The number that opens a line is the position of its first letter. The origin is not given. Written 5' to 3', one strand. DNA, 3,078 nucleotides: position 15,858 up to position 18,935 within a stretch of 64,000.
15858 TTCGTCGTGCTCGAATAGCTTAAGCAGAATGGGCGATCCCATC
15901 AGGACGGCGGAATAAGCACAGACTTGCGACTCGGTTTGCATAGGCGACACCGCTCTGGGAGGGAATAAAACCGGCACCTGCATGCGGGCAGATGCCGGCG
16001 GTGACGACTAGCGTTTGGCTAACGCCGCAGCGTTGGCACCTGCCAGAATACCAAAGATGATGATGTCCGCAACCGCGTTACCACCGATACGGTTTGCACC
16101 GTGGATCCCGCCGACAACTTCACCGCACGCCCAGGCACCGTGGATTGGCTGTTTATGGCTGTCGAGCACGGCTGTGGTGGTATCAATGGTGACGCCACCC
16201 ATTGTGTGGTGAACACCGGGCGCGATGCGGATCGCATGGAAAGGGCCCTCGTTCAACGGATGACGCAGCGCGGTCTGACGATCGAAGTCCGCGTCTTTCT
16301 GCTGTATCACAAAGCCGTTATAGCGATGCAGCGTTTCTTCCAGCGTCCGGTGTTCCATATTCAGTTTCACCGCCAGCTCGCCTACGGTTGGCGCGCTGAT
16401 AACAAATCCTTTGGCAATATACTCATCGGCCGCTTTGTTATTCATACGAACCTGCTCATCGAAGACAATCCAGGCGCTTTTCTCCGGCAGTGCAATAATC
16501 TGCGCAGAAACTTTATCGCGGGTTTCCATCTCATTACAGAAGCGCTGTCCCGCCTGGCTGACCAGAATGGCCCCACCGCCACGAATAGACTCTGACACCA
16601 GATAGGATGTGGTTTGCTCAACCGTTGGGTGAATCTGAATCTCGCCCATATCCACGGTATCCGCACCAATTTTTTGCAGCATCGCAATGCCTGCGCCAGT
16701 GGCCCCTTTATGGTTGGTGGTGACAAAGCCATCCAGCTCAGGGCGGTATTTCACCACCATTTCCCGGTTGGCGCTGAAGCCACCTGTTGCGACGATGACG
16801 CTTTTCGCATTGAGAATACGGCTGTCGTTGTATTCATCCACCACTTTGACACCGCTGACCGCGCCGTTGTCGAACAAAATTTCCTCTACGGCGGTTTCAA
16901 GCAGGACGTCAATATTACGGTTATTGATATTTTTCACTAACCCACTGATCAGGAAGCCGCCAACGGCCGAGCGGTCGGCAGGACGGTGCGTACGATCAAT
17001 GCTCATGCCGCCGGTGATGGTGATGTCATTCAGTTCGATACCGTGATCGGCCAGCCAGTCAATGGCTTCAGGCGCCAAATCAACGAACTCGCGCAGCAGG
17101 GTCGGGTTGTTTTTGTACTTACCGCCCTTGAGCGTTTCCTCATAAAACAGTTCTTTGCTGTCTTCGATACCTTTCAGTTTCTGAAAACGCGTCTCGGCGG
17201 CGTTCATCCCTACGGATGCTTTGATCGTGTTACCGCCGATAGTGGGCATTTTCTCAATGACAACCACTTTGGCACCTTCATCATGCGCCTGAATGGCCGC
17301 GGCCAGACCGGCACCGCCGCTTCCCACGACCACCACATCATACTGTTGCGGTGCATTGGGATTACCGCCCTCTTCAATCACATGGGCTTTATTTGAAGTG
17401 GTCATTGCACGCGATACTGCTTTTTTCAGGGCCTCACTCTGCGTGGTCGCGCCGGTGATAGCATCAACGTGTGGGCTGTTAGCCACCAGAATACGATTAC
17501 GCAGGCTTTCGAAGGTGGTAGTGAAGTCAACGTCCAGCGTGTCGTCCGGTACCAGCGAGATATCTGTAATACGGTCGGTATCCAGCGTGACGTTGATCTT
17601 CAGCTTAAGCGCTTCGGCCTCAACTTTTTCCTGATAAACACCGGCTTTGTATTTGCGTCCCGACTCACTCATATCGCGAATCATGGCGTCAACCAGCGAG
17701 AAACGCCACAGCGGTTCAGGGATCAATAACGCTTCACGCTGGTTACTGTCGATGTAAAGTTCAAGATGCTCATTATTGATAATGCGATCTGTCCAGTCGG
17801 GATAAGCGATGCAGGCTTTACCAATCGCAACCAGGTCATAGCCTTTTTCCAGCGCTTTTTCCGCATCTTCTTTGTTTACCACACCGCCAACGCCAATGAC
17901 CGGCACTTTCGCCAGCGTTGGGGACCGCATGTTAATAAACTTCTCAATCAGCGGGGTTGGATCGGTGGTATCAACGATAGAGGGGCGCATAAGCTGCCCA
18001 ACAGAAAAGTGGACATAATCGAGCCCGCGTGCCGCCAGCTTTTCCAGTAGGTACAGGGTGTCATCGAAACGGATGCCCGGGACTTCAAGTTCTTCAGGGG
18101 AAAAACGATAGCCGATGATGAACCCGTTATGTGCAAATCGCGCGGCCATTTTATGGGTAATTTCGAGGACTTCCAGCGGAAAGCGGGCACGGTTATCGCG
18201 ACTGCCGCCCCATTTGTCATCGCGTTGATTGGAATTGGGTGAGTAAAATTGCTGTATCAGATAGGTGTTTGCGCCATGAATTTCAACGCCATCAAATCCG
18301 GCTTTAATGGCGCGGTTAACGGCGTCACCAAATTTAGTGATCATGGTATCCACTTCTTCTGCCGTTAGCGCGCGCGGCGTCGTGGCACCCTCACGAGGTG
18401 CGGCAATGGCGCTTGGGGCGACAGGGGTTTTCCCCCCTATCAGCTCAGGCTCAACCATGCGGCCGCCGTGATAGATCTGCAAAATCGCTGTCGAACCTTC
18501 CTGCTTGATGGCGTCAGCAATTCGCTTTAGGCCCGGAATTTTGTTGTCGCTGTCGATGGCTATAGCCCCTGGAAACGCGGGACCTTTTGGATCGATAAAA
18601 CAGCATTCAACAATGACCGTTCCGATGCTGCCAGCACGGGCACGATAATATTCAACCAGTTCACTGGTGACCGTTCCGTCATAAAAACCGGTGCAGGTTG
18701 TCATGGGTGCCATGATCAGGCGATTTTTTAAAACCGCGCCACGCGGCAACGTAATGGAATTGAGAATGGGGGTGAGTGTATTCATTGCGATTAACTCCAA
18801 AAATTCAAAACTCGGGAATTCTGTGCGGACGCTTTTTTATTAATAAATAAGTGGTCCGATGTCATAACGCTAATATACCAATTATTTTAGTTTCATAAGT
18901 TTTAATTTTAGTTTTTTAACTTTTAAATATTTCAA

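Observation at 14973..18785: Cytoplasmic ApbE plus a 925-aa three-domain (OYE / FMN_bind / FAD_binding_2) reductase: candidate soluble NADH:fumarate or 2-enoate reductase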

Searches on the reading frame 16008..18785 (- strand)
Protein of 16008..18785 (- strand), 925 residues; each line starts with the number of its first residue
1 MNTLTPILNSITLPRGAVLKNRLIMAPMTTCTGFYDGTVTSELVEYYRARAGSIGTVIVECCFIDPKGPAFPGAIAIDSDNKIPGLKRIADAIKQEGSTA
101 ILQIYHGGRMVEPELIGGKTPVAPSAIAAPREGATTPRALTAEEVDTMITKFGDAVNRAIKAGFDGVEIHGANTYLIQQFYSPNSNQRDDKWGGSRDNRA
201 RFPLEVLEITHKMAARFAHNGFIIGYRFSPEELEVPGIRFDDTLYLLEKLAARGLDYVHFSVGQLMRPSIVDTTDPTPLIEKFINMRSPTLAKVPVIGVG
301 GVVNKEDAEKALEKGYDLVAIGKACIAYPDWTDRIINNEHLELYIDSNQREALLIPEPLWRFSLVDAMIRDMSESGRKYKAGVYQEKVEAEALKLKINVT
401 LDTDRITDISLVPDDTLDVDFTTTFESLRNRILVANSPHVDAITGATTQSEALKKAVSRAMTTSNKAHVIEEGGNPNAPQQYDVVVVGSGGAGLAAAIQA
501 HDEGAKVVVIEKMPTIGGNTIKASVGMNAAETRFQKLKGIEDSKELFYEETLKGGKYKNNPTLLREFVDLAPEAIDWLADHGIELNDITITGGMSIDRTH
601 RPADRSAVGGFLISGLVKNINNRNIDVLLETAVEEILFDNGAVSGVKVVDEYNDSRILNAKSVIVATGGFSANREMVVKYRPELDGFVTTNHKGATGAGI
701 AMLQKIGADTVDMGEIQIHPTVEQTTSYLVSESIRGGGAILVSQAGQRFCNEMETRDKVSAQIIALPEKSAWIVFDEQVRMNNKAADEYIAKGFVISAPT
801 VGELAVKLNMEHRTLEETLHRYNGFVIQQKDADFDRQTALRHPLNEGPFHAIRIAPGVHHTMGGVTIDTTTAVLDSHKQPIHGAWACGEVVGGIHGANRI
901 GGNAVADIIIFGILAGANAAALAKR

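Call 3: search_protein_families(library=pfam, proteins=[window:16008-18785:-])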
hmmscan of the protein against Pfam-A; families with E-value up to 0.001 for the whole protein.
window:16008-18785:- (925 aa): 13 families
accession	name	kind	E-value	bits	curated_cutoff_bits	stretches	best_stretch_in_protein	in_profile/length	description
PF00890.30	FAD_binding_2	-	4.6e-81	273.6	20.4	1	483-905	1-414/414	FAD binding domain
PF00724.26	Oxidored_FMN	-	7e-75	252.8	27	1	18-338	12-338/342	NADH:flavin oxidoreductase / NADH oxidase family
PF12831.13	FAD_oxidored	-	1.8e-13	51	27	1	483-668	1-145/416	FAD dependent oxidoreductase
PF03486.20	HI0933_like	-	7.7e-13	48.9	50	1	483-672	2-167/244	HI0933-like protein Rossmann domain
PF07992.20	Pyr_redox_2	-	7.7e-13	48.9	26.1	1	482-671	1-111/291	Pyridine nucleotide-disulphide oxidoreductase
PF01266.30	DAO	-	2e-11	44.4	27.9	1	483-596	1-92/353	FAD dependent oxidoreductase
PF01134.28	GIDA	-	2.5e-09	37.1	22.1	1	483-677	1-158/391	Glucose inhibited division protein A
PF13450.12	NAD_binding_8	-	2e-07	31.6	21.9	1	486-543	1-58/68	NAD(P)-binding Rossmann-like domain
PF04205.19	FMN_bind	-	2e-06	28.8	22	1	395-461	6-76/77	FMN-binding domain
PF13738.12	Pyr_redox_3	-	4.4e-05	23.3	30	0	485-516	1-32/305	Pyridine nucleotide-disulphide oxidoreductase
PF01946.23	Thi4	-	5.3e-05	23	26.2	1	482-520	18-57/235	Thi4 family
PF00070.33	Pyr_redox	-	0.00028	21.8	22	0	484-520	2-37/82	Pyridine nucleotide-disulphide oxidoreductase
PF01494.25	FAD_binding_3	-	0.00043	20.1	22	0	482-515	2-35/349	FAD binding domain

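Call 4: search_protein_families(library=ncbifam, proteins=[window:16008-18785:-])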
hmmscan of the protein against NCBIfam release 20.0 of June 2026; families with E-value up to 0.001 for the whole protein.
window:16008-18785:- (925 aa): 103 families (the best 25 are shown)
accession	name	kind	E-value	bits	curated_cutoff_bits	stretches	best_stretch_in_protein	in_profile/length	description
NF005064.0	PRK06481.1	equivalog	3.1e-186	620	542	1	475-924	55-504/506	flavocytochrome c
TIGR01813.1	flavo_cyto_c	subfamily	7e-152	506.2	285.45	1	483-916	1-443/444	flavocytochrome c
NF053717.1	VnlPnlRedVprA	equivalog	3.2e-59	201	600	2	480-759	5-290/481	vinyl phenol reductase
TIGR03997.1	mycofact_OYE_2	equivalog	2.8e-58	197.8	793.15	2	18-339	12-331/645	mycofactocin system FadH/OYE family oxidoreductase 2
NF006130.0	PRK08274.1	equivalog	1.3e-56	192.4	369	1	480-923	4-462/467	FAD-dependent tricarballylate dehydrogenase TcuA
NF005511.0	PRK07121.1-4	equivalog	9.4e-56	189.4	466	2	656-923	264-543/553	FAD-binding protein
NF005510.0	PRK07121.1-3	subfamily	1.2e-55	189.2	481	2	596-922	165-489/492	FAD-binding protein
NF009478.0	PRK12844.1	equivalog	6.9e-55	186.4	789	2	601-921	201-550/559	3-ketosteroid-delta-1-dehydrogenase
NF004900.0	PRK06263.1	equivalog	1.5e-53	182.2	718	2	481-755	7-274/546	fumarate reductase (CoM/CoB) subunit TfrA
NF041087.1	bile_acid_BaiCD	equivalog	8.3e-53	179.5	825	2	15-335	11-328/642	bile acid Fe-S flavoenzyme BaiCD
NF007899.0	PRK10605.1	subfamily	1e-52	179.6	403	1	18-341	16-343/365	N-ethylmaleimide reductase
TIGR01812.1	sdhA_frdA_Gneg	subfamily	2.2e-51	175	567.3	2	483-755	1-263/568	succinate dehydrogenase or fumarate reductase, flavoprotein subunit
TIGR00551.1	nadB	equivalog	2.5e-50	171.6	452.75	2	481-764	2-279/489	L-aspartate oxidase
NF010047.0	PRK13523.1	equivalog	6e-49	166.9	431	1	15-343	12-328/339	NADPH dehydrogenase NamA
NF005509.0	PRK07121.1-2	subfamily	7.7e-49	166.7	630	2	596-922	190-524/527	FAD-binding protein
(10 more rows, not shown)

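Call 5: search_solved_structures(query=window:16008-18785:-, max_evalue=0.00001)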
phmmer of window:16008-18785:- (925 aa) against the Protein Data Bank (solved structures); distinct sequences matched with E-value up to 0.00001: 202 (the best 60 are shown).
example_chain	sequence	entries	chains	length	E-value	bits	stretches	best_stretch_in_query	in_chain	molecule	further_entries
1p2e_A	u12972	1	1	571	2.1e-119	403.3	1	478-924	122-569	flavocytochrome c3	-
1p2h_A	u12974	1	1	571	2.1e-119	403.3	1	478-924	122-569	flavocytochrome c3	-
1qjd_A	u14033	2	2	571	2.1e-119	403.3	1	478-924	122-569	FLAVOCYTOCHROME C3 | Fumarate reductase flavoprotein subunit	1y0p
1q9i_A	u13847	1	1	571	4.4e-119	402.3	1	478-924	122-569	flavocytochrome c3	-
2b7r_A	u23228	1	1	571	5.3e-119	402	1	478-924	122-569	Fumarate reductase flavoprotein subunit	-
1jry_A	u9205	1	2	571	5.8e-119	401.8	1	478-924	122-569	FLAVOCYTOCHROME C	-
2b7s_A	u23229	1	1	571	5.8e-119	401.8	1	478-924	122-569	Fumarate reductase flavoprotein subunit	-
1ksu_A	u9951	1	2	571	1.2e-118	400.9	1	478-924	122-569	flavocytochrome c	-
1jrx_A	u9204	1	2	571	1.7e-118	400.3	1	478-924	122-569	FLAVOCYTOCHROME C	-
1jrz_A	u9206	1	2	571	1.8e-118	400.2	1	478-924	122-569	FLAVOCYTOCHROME C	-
1m64_A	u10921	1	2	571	2.4e-118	399.8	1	478-924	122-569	flavocytochrome c3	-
1e39_A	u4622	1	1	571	5.2e-118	398.7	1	478-924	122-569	FUMARATE REDUCTASE FLAVOPROTEIN SUBUNIT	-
1kss_A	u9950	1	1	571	5.3e-118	398.7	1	478-924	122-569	flavocytochrome c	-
1lj1_A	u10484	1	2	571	1.9e-117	396.8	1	478-924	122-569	flavocytochrome c3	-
1d4d_A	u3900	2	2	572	3.1e-117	396.1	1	480-924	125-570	FLAVOCYTOCHROME C FUMARATE REDUCTASE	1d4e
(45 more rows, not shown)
